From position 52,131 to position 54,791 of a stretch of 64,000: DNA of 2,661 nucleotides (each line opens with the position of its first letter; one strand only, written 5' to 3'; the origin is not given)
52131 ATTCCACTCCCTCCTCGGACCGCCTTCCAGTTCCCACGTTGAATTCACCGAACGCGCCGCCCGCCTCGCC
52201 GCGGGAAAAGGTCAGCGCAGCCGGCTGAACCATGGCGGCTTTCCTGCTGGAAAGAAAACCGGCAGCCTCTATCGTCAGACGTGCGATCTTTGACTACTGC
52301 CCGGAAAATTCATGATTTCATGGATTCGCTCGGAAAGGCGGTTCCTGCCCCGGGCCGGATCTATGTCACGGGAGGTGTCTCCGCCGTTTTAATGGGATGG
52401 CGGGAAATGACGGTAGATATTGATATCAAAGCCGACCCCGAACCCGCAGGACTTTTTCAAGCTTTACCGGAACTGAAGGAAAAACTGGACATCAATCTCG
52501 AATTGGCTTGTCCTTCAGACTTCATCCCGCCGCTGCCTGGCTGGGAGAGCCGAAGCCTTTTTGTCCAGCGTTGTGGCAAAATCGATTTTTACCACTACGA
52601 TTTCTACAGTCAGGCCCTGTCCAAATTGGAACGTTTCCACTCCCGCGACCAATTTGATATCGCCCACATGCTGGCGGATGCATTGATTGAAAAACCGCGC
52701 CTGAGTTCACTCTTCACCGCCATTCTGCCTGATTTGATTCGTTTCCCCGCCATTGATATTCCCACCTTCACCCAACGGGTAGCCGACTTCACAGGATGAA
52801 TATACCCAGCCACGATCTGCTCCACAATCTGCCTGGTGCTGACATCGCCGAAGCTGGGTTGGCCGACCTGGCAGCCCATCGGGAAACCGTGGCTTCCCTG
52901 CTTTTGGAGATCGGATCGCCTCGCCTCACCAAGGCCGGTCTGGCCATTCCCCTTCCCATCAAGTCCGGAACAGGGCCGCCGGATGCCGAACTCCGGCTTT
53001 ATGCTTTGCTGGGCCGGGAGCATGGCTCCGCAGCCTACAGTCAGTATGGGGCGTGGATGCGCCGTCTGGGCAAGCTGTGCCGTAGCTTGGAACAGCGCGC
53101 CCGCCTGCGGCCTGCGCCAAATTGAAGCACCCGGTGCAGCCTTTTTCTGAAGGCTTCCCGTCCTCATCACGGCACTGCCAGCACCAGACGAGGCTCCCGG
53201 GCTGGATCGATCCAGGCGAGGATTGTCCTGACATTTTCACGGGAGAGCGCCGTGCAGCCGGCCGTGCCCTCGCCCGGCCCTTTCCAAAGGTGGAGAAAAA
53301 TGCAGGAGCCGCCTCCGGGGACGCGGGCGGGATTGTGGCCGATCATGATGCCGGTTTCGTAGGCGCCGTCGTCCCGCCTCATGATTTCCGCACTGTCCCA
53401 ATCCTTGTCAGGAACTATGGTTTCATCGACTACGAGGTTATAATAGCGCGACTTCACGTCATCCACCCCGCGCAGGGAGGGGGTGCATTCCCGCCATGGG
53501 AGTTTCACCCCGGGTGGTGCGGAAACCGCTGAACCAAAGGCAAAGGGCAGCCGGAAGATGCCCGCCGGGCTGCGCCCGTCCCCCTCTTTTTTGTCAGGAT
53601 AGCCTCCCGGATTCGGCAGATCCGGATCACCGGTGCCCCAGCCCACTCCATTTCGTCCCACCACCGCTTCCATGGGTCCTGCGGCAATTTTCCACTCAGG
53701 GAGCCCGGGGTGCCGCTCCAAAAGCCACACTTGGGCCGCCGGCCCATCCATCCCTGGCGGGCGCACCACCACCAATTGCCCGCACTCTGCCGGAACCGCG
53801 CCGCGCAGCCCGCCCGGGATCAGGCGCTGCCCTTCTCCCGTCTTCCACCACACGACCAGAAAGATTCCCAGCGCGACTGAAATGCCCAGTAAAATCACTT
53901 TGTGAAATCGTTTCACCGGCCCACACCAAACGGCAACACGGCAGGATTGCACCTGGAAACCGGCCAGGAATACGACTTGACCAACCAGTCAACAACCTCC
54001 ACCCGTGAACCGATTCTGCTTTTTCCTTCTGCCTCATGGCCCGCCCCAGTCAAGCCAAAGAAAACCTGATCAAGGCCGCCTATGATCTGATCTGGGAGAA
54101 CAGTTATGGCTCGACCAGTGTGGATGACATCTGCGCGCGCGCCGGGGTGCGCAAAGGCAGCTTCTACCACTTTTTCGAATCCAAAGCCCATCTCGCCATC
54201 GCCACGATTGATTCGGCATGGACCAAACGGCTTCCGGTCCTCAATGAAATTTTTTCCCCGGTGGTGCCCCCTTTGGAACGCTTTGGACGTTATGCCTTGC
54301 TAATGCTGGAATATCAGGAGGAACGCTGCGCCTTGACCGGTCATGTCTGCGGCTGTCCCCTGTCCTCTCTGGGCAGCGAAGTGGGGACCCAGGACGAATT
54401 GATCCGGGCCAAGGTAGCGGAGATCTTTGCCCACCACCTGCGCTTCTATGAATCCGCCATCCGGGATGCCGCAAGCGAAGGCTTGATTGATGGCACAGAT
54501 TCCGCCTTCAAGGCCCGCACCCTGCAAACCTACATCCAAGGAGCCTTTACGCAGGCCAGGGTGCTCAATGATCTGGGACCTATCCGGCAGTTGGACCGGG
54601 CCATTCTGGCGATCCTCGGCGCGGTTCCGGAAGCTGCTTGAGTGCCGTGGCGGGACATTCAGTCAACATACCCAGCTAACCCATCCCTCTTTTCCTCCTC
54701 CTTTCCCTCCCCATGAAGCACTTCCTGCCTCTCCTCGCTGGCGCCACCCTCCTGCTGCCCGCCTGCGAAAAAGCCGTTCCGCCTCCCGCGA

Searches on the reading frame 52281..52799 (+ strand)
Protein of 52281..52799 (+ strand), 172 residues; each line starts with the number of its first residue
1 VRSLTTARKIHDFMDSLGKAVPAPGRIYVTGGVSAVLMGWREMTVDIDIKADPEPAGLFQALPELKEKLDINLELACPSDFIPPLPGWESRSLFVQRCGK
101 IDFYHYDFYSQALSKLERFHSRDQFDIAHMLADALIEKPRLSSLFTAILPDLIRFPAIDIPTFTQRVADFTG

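Call 10: search_protein_families(library=pfam, proteins=[window:52281-52799:+])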
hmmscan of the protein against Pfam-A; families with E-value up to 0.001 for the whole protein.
window:52281-52799:+ (172 aa): 1 family
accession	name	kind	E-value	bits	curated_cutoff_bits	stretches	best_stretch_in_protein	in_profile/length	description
PF19502.5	DUF6036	-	9.4e-08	32.5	23.6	1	27-145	22-133/164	Nucleotidyltransferase of unknown function (DUF6036)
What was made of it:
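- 52320..52799 (+): DUF6036 nucleotidyltransferase-fold gene, first gene of a mobile two-gene module. Pfam PF19502 9e-8 (call 10).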

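Call 25: find_homologous_proteins(query=window:52320-52799:+)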
Query window:52320-52799:+ (159 aa): 1707 proteins with E <= 0.001 among 1759 candidates; the best 120 are listed.
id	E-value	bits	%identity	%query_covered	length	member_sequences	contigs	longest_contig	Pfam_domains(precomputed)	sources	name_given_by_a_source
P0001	3.5e-102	357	100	100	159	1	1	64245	PF19502.6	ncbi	-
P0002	7.4e-73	262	74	100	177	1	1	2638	PF19502.6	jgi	jgi:hypothetical protein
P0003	2.2e-70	254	72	100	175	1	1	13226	PF19502.6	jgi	-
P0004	9.0e-64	232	66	99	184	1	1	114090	PF19502.6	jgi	jgi:hypothetical protein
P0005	2.2e-63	231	64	99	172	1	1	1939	PF19502.6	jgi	jgi:hypothetical protein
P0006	1.1e-62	229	64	97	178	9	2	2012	PF19502.6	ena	-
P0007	2.0e-62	228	66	91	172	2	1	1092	PF19502.6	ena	-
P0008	5.3e-62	226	63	99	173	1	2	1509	PF19502.6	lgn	-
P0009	5.9e-62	226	64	100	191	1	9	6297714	PF19502.6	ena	-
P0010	7.7e-62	226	62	100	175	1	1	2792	-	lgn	-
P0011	1.0e-61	225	61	100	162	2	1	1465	-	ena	-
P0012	2.0e-61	225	61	100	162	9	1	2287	-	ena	-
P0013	4.1e-61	223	64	97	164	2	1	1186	-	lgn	-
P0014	4.2e-61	223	64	97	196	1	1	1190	PF19502.6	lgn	-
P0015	4.6e-61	223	61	100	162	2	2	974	-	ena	-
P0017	6.8e-61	223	62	98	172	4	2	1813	PF19502.6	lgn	-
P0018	8.5e-61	222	65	97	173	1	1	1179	PF19502.6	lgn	-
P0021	1.9e-60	221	62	97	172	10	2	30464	PF19502.6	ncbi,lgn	-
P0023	2.3e-60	221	65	97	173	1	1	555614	PF19502.6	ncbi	-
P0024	3.3e-60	221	62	99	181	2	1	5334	PF19502.6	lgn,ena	-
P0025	4.1e-60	220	63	100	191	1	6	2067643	PF19502.6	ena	-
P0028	8.7e-60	219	63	97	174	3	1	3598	PF19502.6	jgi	-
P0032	1.8e-59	218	63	97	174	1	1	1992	PF19502.6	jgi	-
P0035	2.6e-59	218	64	97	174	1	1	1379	PF19502.6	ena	-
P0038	4.0e-59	217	62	97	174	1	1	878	PF19502.6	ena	-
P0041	5.9e-59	216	64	97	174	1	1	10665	PF19502.6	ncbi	-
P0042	9.4e-59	216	63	99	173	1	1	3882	PF19502.6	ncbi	-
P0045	1.5e-58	215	60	97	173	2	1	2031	PF19502.6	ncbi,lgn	-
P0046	1.6e-58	215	63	97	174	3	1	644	PF19502.6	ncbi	-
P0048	2.1e-58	215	61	99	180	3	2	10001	PF19502.6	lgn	-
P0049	2.2e-58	215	60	97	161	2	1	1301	PF19502.6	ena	-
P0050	2.2e-58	215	61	97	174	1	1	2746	PF19502.6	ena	-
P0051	2.3e-58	215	65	99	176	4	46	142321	PF19502.6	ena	-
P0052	2.6e-58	214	59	99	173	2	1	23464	PF19502.6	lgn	-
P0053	2.8e-58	214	60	98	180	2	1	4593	PF19502.6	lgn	-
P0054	3.8e-58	214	62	97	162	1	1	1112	PF19502.6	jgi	jgi:hypothetical protein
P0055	4.0e-58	214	62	100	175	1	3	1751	PF19502.6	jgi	jgi:hypothetical protein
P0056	4.4e-58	214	58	100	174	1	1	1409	PF19502.6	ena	-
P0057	5.1e-58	213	60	99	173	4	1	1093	PF19502.6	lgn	-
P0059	5.5e-58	213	59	99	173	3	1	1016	PF19502.6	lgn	-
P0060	5.6e-58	213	61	99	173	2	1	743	PF19502.6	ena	-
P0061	6.5e-58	213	60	100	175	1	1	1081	PF19502.6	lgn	-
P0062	6.5e-58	213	60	98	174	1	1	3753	PF19502.6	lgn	-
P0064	7.5e-58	213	59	99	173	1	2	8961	PF19502.6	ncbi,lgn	-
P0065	1.2e-57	212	61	97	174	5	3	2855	PF19502.6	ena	-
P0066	1.3e-57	212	63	97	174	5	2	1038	PF19502.6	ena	-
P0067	1.7e-57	212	61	99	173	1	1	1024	PF19502.6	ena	-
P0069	1.9e-57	212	58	97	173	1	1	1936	PF19502.6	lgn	-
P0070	1.9e-57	212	61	100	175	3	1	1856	PF19502.6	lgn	-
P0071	2.2e-57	211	63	94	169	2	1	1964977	PF19502.6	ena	-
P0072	2.5e-57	211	61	99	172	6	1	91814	PF19502.6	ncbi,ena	-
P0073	2.6e-57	211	59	99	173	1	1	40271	PF19502.6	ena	-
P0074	2.7e-57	211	58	100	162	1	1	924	PF19502.6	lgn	-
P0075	2.9e-57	211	62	97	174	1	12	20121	PF19502.6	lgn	-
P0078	4.2e-57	210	59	98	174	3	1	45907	PF19502.6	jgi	-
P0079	4.4e-57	210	58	100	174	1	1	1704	PF19502.6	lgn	-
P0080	4.5e-57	210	60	97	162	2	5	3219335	PF19502.6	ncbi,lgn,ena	-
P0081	4.6e-57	210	60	100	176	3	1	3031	PF19502.6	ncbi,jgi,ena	jgi:hypothetical protein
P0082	5.4e-57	210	60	98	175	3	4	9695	PF19502.6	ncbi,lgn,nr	ncbi:MAG: hypothetical protein OJI67_10590 [Prosthecobacter sp.]|nr:hypothetical protein [Prosthecob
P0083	7.3e-57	210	57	97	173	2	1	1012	PF19502.6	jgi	jgi:hypothetical protein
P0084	7.6e-57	210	58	100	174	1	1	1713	PF19502.6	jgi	jgi:hypothetical protein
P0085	9.1e-57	209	60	97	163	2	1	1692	PF19502.6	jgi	jgi:hypothetical protein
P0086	1.2e-56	209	61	99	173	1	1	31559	PF19502.6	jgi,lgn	-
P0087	1.3e-56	209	58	100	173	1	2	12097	PF19502.6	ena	-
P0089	1.5e-56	209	58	98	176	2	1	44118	PF19502.6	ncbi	-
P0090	1.6e-56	209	61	99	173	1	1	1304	PF19502.6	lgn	-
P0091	1.8e-56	208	60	97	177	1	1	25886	PF19502.6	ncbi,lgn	-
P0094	2.3e-56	208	60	99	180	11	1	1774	PF19502.6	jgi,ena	-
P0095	2.7e-56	208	59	100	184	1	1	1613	PF19502.6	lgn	-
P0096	2.8e-56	208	57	97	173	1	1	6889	PF19502.6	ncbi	ncbi:MAG: DUF6036 family nucleotidyltransferase [Chthoniobacteraceae bacterium]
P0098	3.5e-56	207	59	99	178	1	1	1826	PF19502.6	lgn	-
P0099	4.0e-56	207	61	99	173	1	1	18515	PF19502.6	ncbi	ncbi:MAG: DUF6036 family nucleotidyltransferase [Chthoniobacterales bacterium]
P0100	4.5e-56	207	59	99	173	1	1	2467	PF19502.6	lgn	-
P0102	5.0e-56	207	61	97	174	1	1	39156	PF19502.6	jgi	jgi:hypothetical protein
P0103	5.9e-56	207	61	99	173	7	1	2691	PF19502.6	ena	-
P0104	6.6e-56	207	59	99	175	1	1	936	PF19502.6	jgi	jgi:hypothetical protein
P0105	8.9e-56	206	57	99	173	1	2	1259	PF19502.6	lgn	-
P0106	9.3e-56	206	59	99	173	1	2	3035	PF19502.6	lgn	-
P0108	9.4e-56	206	58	97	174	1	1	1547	PF19502.6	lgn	-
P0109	9.5e-56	206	60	100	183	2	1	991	PF19502.6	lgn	-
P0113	2.0e-55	205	60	97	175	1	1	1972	PF19502.6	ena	-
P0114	2.0e-55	205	60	100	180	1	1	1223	PF19502.6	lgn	-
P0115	2.1e-55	205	59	99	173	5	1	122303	PF19502.6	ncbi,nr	ncbi:MAG TPA: DUF6036 family nucleotidyltransferase [Chthoniobacterales bacterium]|nr:DUF6036 family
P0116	2.1e-55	205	59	97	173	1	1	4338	PF19502.6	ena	-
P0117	2.4e-55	205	59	99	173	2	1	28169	PF19502.6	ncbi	ncbi:hypothetical protein BH20VER1_BH20VER1_08580 [soil metagenome]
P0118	2.6e-55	205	61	99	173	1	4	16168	PF19502.6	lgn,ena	-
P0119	2.7e-55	205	59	97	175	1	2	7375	PF19502.6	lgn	-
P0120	2.8e-55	205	60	97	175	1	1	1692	PF19502.6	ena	-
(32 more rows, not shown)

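Call 26: find_encoding_contigs(protein=P0001, flank=10000, max_places=5)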
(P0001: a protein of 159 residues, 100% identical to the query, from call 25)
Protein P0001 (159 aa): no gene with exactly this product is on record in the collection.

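Call 27: find_encoding_contigs(protein=P0003, flank=6000, max_places=5)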
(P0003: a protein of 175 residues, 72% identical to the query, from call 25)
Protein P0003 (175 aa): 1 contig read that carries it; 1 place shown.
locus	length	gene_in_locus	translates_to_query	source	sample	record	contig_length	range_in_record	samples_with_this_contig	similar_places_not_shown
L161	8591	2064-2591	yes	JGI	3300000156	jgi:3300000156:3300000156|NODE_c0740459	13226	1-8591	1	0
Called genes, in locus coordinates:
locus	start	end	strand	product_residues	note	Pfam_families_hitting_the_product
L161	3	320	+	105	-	?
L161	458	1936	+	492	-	PF07690:MFS_1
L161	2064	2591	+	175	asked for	PF19502:DUF6036 (weak)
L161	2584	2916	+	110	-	-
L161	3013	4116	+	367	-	PF00180:Iso_dh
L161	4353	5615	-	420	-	PF17125:Methyltr_RsmF_N (weak), PF22458:RsmF-B_ferredox, PF01209:Ubie_methyltran (faint), PF01189:Methyltr_RsmB-F, PF13847:Methyltransf_31 (weak)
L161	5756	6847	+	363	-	-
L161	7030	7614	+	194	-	-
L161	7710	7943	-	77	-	-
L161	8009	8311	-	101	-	-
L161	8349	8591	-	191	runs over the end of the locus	-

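Call 29: find_encoding_contigs(protein=P0004, flank=6000, max_places=5)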
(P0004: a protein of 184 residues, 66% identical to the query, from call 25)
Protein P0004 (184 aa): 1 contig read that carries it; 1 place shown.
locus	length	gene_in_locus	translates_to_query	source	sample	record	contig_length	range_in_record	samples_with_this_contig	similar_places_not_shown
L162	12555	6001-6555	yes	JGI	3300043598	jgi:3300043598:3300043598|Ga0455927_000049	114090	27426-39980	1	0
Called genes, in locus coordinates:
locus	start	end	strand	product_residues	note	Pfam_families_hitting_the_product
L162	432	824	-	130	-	-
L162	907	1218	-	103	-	-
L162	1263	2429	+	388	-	-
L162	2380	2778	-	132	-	-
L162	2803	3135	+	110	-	-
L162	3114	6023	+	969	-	PF07635:PSCyt1, PF07583:PSCyt2, PF07587:PSD1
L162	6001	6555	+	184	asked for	PF19502:DUF6036 (weak)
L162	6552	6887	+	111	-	-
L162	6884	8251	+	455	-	PF07394:DUF1501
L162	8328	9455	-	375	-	PF00285:Citrate_synt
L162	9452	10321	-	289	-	PF13714:PEP_mutase, PF00463:ICL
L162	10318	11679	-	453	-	PF03972:MmgE_PrpD_N, PF19305:MmgE_PrpD_C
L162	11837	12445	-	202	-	-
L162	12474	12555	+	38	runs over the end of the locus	-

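Call 30: find_encoding_contigs(protein=P0009, flank=6000, max_places=5)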
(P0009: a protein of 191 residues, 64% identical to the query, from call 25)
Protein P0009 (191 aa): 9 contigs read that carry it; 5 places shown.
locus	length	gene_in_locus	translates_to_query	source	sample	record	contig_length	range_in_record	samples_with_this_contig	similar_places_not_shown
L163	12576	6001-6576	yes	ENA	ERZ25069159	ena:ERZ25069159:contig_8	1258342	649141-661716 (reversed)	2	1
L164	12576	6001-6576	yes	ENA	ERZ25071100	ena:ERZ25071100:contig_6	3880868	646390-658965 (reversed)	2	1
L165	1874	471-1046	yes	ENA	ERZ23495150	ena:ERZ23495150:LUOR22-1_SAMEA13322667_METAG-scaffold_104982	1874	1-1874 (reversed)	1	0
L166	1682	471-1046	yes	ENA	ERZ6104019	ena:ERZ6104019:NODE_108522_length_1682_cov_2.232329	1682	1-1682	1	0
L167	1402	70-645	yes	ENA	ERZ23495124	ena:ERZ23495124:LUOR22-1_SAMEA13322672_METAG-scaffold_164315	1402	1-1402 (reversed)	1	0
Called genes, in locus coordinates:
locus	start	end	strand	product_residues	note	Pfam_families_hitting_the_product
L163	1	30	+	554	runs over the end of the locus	PF13231:PMT_2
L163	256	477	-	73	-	-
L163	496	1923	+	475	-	PF01425:Amidase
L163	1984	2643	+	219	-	PF01323:DSBA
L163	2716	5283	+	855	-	PF00999:Na_H_Exchanger, PF02254:TrkA_N, PF02080:TrkA_C, PF02254:TrkA_N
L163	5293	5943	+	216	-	PF00551:Formyl_trans_N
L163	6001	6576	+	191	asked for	PF19502:DUF6036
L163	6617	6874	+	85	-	-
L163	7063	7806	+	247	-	PF13852:DUF4197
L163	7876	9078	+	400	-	PF02515:CoA_transf_3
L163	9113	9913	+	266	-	PF00106:adh_short, PF08659:KR, PF13561:adh_short_C2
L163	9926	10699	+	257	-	PF00106:adh_short, PF08659:KR, PF23441:SDR (weak), PF13561:adh_short_C2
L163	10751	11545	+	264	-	PF00561:Abhydrolase_1, PF12697:Abhydrolase_6, PF12146:Hydrolase_4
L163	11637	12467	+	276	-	PF05721:PhyH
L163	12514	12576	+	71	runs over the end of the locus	-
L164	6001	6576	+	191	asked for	PF19502:DUF6036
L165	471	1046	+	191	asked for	PF19502:DUF6036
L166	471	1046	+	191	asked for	PF19502:DUF6036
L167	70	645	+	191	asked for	PF19502:DUF6036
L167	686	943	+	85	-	-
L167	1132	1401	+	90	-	?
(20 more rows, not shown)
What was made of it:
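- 52320..52799 (+): Homologues at 60-74% sit in unrelated gene neighbourhoods (calls 25, 27, 29, 30).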

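Call 41: search_protein_families(library=ncbifam, proteins=[window:52320-52799:+], max_evalue=0.1)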
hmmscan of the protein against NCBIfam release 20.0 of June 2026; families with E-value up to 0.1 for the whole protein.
window:52320-52799:+ (159 aa): 0 families

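Call 66: search_protein_families(library=padloc, proteins=[window:52320-52799:+], max_evalue=0.01)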
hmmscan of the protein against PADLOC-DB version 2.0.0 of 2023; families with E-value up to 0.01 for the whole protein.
window:52320-52799:+ (159 aa): 0 families

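Call 67: search_solved_structures(query=window:52320-52799:+, max_evalue=1)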
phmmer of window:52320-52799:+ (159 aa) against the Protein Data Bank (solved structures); distinct sequences matched with E-value up to 1: 0.
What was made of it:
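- On Toxin-antitoxin-like two-gene module (DUF6036 + partner): No hit in PADLOC, NCBIfam or PDB sequences (calls 41, 66, 67).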

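Call 82: find_encoding_contigs(protein=P0002, flank=3000, max_places=5)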
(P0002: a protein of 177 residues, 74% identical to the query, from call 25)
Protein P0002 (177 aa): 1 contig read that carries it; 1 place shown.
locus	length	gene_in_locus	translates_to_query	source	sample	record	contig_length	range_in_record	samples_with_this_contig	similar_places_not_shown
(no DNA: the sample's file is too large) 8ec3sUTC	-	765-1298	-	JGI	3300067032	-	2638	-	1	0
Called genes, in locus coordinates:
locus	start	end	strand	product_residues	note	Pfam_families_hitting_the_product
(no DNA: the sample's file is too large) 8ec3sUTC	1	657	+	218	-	?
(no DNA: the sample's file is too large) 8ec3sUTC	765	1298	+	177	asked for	PF19502:DUF6036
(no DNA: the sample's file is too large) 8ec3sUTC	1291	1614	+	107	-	-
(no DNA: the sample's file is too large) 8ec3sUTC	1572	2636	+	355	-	?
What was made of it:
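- Tried and rejected: (9) The context of the closest DUF6036 homologue (P0002) had no DNA available (call 82).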

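Call 83: search_dna_similar(query=window:52320-52799:+, collection=plasmids, mode=protein, max_rows=8)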
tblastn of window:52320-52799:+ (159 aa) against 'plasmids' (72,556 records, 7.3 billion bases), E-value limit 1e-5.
Records with a match: 4; places in all: 4; records where one place covers at least 80% of the query: 4.
Best place of each record, by identity: <60% 4.
By first word of the organism name: Leptolyngbya 4.
By predicted mobility (MOB-suite, as given by PLSDB): non-mobilizable 4.
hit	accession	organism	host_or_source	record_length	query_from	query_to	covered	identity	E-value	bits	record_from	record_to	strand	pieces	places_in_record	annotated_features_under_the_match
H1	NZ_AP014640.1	Leptolyngbya boryana IAM M-101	-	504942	1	157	99%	52.2%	1e-47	171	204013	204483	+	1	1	DUF6036 family nucleotidyltransferase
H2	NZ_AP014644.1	Leptolyngbya boryana dg5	-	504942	1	157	99%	52.2%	1e-47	171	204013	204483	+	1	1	DUF6036 family nucleotidyltransferase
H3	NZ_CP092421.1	Leptolyngbya boryana IU 594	-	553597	1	157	99%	52.2%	1e-47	171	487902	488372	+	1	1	DUF6036 family nucleotidyltransferase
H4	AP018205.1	Leptolyngbya boryana NIES-2135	-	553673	1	157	99%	52.2%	1e-47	171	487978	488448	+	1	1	hypothetical protein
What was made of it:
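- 52320..52799 (+): 52% aa identity on Leptolyngbya megaplasmids (call 83).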

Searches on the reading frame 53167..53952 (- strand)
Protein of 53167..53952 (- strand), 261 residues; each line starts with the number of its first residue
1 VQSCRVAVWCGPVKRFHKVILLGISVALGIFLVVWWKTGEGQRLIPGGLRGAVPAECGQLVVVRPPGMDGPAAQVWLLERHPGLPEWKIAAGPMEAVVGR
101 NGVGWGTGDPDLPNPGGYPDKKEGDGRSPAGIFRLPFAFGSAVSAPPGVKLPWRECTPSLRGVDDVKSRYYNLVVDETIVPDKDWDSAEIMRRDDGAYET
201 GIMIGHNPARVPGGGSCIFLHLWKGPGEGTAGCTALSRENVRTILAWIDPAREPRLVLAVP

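Call 10: search_protein_families(library=pfam, proteins=[window:53167-53952:-])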
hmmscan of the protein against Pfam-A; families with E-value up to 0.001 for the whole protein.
window:53167-53952:- (261 aa): 1 family
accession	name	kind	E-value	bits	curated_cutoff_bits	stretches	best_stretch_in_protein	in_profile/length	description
PF03734.19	YkuD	-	2e-05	25.6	23.4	1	96-251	28-141/146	L,D-transpeptidase catalytic domain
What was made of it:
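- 53167..53952 (-): YkuD-type L,D-transpeptidase gene, right-hand conserved flank of the variable slot. Pfam YkuD (call 10).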

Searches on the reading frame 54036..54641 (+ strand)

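Call 10: search_protein_families(library=pfam, proteins=[window:54036-54641:+])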
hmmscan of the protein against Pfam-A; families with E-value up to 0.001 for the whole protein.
window:54036-54641:+ (201 aa): 3 families
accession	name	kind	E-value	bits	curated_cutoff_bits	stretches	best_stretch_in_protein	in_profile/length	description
PF00440.29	TetR_N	-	1.6e-13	50.6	24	1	11-56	1-46/47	Bacterial regulatory proteins, tetR family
PF16925.10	TetR_C_13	-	2.9e-09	37.7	27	1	92-189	14-108/109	Tetracyclin repressor-like, C-terminal domain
PF21993.1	TetR_C_13_2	-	1.8e-07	31.8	27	1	95-187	13-101/103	Transcriptional regulator LmrA/YxaF-like, C-terminal domain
